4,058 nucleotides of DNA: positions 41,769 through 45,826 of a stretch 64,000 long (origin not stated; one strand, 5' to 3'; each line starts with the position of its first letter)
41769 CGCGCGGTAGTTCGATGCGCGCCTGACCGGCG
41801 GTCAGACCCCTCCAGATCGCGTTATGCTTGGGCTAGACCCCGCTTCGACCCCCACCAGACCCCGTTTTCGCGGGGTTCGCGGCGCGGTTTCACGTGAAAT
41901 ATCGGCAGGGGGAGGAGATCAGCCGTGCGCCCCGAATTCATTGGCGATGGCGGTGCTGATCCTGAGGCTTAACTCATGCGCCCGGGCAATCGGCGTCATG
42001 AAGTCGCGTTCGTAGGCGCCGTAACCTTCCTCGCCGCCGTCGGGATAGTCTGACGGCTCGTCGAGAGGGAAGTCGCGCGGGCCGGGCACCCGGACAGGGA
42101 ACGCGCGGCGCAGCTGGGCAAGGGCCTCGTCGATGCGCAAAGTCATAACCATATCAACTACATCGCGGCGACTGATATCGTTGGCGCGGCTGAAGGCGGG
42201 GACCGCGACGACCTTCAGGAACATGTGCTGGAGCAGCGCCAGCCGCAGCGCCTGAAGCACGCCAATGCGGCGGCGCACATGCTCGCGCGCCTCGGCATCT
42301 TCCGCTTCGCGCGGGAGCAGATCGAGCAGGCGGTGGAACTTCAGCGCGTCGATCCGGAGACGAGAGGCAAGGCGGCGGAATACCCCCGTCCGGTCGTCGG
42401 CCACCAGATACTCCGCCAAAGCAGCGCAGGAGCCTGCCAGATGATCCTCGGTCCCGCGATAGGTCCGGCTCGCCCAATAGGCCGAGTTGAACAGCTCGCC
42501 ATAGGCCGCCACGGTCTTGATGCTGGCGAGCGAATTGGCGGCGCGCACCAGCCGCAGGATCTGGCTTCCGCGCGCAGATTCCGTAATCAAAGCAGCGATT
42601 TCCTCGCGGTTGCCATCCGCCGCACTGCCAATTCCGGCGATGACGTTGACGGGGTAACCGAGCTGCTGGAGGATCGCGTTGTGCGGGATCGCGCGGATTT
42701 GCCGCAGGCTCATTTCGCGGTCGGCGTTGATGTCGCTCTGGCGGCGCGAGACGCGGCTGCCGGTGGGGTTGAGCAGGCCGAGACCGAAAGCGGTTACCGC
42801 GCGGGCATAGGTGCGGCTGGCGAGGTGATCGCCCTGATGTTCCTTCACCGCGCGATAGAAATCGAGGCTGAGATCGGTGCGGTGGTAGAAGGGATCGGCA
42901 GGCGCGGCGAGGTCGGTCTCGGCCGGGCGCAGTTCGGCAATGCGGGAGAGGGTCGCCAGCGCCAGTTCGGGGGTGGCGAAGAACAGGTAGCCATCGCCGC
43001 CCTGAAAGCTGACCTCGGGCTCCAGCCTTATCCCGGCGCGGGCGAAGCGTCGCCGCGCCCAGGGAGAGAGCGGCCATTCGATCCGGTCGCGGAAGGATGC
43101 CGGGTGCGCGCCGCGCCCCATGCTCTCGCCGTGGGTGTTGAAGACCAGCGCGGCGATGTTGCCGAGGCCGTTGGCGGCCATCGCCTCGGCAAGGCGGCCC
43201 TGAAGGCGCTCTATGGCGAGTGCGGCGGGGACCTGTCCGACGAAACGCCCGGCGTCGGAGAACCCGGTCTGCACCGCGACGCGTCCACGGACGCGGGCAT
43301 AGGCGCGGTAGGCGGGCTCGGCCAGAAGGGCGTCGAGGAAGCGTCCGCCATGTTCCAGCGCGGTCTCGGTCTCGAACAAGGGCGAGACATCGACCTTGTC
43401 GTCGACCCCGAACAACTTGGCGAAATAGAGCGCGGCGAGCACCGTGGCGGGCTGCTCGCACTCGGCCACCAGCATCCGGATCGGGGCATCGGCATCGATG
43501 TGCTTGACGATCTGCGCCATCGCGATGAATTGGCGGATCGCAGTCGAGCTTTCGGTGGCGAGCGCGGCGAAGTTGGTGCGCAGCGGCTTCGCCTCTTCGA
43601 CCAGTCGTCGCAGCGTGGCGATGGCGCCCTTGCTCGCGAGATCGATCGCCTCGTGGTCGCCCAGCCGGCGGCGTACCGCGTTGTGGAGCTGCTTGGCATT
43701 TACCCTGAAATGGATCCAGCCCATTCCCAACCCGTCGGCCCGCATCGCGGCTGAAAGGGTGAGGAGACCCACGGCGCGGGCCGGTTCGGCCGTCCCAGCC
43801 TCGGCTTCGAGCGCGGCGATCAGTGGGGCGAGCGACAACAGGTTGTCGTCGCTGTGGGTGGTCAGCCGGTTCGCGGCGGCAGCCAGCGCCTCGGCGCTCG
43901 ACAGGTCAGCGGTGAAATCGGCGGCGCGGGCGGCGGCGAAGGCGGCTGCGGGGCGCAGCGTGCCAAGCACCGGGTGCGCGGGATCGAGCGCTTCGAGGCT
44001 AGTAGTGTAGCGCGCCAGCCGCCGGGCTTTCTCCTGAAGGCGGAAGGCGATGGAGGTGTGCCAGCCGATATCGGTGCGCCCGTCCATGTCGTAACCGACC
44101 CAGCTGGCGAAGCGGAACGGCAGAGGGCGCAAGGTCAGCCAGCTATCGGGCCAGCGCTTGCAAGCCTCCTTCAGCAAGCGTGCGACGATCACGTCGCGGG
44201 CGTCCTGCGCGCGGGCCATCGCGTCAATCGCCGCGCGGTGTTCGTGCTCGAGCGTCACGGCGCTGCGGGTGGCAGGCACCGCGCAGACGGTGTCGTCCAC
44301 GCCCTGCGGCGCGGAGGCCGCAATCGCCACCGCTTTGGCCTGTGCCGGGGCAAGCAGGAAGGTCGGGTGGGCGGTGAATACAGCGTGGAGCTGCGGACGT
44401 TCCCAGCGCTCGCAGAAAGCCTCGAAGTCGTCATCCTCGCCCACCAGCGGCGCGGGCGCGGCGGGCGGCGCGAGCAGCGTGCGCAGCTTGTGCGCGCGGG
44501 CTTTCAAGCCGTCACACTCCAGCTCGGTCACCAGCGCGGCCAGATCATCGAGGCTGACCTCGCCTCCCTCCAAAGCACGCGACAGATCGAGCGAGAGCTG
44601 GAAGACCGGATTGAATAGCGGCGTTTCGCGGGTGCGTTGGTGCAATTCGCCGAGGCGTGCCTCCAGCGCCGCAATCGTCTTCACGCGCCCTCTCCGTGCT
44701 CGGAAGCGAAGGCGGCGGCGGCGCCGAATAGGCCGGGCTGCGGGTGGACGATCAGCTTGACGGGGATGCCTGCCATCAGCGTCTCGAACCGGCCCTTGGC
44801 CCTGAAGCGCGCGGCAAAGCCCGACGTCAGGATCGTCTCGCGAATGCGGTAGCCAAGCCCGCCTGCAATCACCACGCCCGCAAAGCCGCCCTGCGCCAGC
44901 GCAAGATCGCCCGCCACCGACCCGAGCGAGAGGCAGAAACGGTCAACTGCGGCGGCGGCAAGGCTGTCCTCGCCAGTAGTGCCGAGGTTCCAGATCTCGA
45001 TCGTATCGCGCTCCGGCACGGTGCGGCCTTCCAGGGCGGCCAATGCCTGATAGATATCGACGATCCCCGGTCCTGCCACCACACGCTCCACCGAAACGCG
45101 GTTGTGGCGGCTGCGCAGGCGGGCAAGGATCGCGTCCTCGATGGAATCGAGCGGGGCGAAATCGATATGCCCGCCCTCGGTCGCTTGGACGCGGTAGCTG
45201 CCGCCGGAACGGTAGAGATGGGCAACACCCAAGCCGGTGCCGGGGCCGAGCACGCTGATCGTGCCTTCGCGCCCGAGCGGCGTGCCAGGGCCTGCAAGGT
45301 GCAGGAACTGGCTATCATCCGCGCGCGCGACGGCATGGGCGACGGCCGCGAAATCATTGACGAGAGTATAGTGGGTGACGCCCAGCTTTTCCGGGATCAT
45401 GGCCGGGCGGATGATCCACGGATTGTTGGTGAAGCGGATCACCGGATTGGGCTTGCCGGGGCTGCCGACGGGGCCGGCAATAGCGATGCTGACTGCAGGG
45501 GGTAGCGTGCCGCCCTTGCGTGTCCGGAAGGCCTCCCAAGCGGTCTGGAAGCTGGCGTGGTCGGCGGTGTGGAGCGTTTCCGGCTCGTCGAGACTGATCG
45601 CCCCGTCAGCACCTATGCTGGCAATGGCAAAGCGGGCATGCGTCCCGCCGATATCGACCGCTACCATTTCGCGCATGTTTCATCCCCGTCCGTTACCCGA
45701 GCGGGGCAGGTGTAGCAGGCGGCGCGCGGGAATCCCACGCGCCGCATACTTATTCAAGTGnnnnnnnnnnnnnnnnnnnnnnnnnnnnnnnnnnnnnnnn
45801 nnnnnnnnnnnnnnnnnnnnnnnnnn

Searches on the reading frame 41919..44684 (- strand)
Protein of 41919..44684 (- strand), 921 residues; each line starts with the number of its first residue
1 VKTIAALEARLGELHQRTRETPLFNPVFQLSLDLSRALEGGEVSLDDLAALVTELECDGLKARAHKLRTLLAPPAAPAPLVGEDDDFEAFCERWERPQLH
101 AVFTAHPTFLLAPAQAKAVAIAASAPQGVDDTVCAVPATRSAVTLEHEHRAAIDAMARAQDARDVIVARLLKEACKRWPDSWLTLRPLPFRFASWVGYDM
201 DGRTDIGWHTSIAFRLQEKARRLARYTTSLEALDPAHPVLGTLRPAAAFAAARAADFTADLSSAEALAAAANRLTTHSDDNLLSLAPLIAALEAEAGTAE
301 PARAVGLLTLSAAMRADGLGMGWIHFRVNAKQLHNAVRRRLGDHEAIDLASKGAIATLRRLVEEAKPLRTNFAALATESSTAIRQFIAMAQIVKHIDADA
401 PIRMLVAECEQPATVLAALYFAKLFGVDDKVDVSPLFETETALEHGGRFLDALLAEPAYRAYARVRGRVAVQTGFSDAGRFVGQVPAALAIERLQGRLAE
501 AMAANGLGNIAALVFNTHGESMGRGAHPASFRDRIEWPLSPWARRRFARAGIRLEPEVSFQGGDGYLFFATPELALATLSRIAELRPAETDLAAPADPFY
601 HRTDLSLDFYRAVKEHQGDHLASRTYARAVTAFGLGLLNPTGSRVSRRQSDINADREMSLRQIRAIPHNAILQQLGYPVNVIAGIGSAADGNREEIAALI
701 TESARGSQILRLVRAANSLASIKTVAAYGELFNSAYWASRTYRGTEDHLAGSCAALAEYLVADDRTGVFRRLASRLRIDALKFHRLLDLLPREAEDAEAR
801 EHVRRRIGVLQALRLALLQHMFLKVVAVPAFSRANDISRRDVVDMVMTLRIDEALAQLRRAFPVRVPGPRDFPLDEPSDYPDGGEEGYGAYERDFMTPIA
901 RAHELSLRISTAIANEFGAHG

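Call 20: search_protein_families(library=pfam, proteins=[window:41919-44684:-], max_evalue=0.00001)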
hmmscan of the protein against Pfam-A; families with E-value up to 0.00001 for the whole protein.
window:41919-44684:- (921 aa): 1 family
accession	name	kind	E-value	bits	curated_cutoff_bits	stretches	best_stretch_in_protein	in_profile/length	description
PF00311.23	PEPcase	-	4.1e-17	61.9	22.4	1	305-529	391-623/919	Phosphoenolpyruvate carboxylase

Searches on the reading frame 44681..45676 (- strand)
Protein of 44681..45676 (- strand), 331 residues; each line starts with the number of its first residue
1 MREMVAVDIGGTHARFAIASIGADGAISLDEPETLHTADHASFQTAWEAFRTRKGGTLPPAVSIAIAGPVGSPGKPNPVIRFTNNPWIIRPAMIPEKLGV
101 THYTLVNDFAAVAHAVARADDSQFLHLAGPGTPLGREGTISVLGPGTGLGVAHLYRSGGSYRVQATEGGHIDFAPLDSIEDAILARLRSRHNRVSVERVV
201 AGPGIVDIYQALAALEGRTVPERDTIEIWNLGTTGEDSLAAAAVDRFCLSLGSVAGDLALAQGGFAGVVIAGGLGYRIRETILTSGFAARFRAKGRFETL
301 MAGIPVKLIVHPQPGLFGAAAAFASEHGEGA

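Call 20: search_protein_families(library=pfam, proteins=[window:44681-45676:-], max_evalue=0.00001)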
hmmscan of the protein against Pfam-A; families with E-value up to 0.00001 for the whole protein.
window:44681-45676:- (331 aa): 1 family
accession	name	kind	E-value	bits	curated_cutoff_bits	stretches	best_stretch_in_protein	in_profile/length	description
PF02685.22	Glucokinase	-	1.3e-87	294.2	22.1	1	6-324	2-312/314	Glucokinase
